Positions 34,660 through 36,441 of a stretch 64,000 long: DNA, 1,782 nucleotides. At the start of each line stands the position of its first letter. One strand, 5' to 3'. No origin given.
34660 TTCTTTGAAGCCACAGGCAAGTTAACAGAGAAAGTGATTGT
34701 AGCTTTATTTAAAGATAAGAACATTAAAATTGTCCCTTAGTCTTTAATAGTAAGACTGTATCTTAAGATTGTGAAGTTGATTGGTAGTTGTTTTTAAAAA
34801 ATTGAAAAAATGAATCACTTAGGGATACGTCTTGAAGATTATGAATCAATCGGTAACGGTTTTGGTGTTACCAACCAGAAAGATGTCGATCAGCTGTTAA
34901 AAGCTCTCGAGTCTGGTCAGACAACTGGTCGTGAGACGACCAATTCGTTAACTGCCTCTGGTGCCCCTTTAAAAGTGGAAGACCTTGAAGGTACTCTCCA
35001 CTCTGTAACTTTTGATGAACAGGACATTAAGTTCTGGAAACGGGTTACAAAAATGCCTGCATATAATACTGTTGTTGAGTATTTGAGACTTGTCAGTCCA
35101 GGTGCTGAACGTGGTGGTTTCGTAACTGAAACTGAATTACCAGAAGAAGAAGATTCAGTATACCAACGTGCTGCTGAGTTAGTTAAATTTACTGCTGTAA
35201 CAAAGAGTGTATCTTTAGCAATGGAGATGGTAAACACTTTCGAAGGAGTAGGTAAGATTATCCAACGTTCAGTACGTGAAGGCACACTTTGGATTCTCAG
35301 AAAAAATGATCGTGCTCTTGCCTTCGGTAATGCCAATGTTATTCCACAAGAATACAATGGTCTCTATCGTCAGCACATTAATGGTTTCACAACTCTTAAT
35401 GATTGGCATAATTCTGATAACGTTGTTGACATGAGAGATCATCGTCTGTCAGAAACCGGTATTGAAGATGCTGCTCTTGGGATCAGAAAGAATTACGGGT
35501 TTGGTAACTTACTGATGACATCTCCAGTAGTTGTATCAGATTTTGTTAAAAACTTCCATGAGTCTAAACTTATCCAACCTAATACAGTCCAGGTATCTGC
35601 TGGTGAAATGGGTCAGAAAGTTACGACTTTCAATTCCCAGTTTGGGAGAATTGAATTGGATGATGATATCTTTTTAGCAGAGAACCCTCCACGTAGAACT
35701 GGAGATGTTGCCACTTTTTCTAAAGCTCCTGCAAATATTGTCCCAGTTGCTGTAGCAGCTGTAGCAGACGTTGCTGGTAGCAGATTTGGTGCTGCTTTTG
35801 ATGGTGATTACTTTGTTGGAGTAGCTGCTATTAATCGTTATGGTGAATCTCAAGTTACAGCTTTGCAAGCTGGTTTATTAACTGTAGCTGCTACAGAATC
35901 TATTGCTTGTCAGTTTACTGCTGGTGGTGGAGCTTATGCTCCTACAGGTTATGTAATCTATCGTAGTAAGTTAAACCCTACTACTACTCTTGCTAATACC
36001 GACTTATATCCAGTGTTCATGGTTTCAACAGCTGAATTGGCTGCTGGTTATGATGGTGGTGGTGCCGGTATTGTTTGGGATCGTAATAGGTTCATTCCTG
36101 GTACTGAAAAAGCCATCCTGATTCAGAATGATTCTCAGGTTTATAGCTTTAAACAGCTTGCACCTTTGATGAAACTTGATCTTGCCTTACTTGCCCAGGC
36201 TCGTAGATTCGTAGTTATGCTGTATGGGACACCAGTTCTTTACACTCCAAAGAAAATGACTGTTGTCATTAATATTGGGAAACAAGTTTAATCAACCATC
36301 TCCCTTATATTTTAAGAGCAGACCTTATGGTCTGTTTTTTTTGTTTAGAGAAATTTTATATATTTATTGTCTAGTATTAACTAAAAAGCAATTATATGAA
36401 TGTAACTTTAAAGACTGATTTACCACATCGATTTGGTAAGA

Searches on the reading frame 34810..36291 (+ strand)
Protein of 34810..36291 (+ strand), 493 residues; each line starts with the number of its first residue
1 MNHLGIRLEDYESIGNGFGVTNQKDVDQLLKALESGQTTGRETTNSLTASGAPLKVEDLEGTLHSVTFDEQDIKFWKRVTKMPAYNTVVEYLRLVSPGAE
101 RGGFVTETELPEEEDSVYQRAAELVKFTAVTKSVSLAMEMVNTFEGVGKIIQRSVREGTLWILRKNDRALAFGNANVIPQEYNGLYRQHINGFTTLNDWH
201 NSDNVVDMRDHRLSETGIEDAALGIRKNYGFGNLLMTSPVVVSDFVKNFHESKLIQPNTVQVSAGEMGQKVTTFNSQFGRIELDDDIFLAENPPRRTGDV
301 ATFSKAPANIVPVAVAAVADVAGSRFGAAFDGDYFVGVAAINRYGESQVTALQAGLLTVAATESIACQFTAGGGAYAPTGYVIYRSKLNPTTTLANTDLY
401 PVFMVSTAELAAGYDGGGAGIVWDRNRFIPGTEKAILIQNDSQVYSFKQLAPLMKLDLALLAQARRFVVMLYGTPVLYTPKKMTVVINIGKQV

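Call 56: search_protein_families(library=phrogs, proteins=[window:34810-36291:+], max_evalue=0.0001)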
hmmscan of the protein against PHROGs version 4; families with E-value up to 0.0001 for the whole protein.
window:34810-36291:+ (493 aa): 1 family
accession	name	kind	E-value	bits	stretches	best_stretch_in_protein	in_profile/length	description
phrog_752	-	head and packaging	4.6e-72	244.4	1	17-491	9-470/475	major head protein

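Call 95: search_dna_similar(query=window:34810-36291:+, collection=phages, mode=protein, max_rows=12, max_evalue=0.00001)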
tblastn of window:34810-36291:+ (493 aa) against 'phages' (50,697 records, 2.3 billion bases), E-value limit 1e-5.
Records with a match: 324; places in all: 324; records where one place covers at least 80% of the query: 88.
Best place of each record, by identity: <60% 324.
By first word of the organism name: Bacillus 125; Staphylococcus 75; Listeria 55; Enterococcus 32; Lactobacillus 11; Bacteroides 6; Thermus 5; Mammaliicoccus 3; Bacteriophage 2; Lysinibacillus 2; and 7 more.
By host as written in the record: Listeria monocytogenes 44; Bacillus subtilis 25; Staphylococcus aureus 25; - 20; Bacillus subtilis BEST7003 15; Bacillus cereus 10; Enterococcus faecalis 7; Bacillus megaterium 6; and 100 more.
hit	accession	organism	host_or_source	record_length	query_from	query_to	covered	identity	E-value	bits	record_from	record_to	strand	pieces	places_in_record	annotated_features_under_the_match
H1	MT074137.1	Bacteroides phage DAC16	Bacteroides thetaiotaomicron VPI-5485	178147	4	493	99%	41.2%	2e-96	325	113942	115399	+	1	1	hypothetical protein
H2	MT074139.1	Bacteroides phage DAC19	Bacteroides thetaiotaomicron VPI-5487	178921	4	493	99%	41.2%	2e-96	325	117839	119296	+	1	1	hypothetical protein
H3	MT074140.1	Bacteroides phage DAC20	Bacteroides thetaiotaomicron VPI-5488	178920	4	493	99%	41.2%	2e-96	325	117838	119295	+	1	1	hypothetical protein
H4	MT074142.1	Bacteroides phage DAC23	Bacteroides thetaiotaomicron VPI-5490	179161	4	493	99%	41.2%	2e-96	325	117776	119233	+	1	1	hypothetical protein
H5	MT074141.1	Bacteroides phage DAC22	Bacteroides thetaiotaomicron VPI-5489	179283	4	493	99%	41.2%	2e-96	325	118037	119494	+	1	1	hypothetical protein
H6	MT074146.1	Bacteroides phage SJC03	Bacteroides thetaiotaomicron VPI-5494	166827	4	493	99%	40.8%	2e-95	322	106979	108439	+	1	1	hypothetical protein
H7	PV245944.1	Chryseobacterium phage MA9V-3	Chryseobacterium sp. MA9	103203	6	491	99%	37.9%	4e-77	269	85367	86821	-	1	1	hypothetical protein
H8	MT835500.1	Bacteriophage sp.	human fecal samples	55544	8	492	98%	33.9%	6e-53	198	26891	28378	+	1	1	record has no annotation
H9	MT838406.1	Bacteriophage sp.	human fecal samples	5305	27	491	94%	35.2%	3e-61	223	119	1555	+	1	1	record has no annotation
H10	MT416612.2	Bacillus phage YungSlug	Bacillus thuringiensis kurstaki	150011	16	493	97%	31.9%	3e-49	187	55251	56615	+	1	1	major capsid protein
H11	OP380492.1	Bacillus phage Nachito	Bacillus sp. ET1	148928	16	489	96%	32.2%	2e-51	194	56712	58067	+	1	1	major capsid protein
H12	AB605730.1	Bacillus phage SP-10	-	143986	1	493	100%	30.6%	6e-45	175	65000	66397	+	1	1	major capsid protein precursor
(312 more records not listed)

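Call 97: get_annotated_region(hit=H7, flank=14000)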
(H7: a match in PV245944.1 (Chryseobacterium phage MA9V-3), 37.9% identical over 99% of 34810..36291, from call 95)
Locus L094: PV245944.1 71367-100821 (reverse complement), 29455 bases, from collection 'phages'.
description: Chryseobacterium phage MA9V-3, complete genome.
organism: Chryseobacterium phage MA9V-3 (NCBI taxid 3410970)
taxonomy: Viruses
host: Chryseobacterium sp. MA9; source: wastewater; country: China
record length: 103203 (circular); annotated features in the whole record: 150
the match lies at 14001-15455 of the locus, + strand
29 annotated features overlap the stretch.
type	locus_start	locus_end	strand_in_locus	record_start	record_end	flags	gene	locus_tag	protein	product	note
CDS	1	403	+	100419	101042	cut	-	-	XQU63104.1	hypothetical protein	-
CDS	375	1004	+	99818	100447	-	-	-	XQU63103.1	hypothetical protein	-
CDS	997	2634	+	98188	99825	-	-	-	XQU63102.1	hypothetical protein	-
CDS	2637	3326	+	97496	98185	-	-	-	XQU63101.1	hypothetical protein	-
CDS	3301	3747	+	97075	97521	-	-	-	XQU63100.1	hypothetical protein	-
CDS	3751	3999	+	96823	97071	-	-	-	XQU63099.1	hypothetical protein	-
CDS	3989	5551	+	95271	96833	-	-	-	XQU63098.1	hypothetical protein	-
CDS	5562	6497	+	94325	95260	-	-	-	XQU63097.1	hypothetical protein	-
CDS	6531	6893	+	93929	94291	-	-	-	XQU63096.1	hypothetical protein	-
CDS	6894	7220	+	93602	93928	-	-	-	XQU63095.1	hypothetical protein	-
CDS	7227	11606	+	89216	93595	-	-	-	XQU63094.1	hypothetical protein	-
CDS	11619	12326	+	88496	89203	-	-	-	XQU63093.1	hypothetical protein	-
CDS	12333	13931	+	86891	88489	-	-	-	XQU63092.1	hypothetical protein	-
CDS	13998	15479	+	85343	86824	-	-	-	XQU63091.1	hypothetical protein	-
CDS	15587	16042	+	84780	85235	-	-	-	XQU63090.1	hypothetical protein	-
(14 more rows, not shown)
